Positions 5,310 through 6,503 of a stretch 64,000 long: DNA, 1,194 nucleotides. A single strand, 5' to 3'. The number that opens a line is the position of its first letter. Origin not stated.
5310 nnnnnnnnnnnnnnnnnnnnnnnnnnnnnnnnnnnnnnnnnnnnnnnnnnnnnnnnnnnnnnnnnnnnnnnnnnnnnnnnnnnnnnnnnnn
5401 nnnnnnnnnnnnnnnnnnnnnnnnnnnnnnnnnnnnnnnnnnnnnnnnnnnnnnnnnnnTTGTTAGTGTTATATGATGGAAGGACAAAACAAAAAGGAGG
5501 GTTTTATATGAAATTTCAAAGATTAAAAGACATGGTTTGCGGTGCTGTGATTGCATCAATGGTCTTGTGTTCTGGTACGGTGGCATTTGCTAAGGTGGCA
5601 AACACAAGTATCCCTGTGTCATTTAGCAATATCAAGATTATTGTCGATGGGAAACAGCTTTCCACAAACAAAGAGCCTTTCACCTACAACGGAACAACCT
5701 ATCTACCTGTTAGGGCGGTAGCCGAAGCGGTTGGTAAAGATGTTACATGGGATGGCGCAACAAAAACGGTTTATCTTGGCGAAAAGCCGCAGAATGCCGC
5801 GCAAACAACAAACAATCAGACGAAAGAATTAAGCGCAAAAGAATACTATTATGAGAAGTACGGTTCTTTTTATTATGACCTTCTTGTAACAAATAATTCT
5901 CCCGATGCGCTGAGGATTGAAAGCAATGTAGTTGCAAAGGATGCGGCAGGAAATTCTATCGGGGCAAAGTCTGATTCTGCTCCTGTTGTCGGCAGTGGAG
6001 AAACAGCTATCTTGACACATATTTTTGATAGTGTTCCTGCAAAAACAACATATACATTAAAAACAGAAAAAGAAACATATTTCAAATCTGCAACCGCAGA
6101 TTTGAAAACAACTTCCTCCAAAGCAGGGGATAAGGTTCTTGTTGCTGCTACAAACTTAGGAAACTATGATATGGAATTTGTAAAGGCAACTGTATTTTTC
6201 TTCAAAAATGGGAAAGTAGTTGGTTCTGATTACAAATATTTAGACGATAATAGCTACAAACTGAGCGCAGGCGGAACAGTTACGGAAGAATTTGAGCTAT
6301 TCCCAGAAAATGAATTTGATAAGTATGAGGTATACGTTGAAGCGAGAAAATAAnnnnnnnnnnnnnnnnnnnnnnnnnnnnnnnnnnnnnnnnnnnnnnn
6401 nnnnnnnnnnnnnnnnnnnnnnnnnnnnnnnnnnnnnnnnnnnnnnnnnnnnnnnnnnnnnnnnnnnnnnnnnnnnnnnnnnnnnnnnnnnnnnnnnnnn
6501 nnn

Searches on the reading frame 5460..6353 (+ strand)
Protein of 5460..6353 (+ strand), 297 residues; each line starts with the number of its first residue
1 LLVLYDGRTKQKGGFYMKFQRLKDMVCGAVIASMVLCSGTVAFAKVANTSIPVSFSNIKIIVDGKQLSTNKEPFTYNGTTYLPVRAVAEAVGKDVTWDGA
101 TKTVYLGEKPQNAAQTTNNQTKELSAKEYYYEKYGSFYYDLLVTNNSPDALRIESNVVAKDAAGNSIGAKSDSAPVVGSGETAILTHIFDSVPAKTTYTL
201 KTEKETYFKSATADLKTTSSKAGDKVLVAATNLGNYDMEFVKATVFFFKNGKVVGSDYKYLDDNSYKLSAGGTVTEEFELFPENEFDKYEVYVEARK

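Call 78: search_protein_families(library=phrogs, proteins=[window:5460-6353:+], max_evalue=0.00001)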
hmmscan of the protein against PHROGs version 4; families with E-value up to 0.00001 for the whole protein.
window:5460-6353:+ (297 aa): 1 family
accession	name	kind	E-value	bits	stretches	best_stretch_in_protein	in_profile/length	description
phrog_23118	-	unknown function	4.4e-08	34.4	1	25-122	7-102/180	-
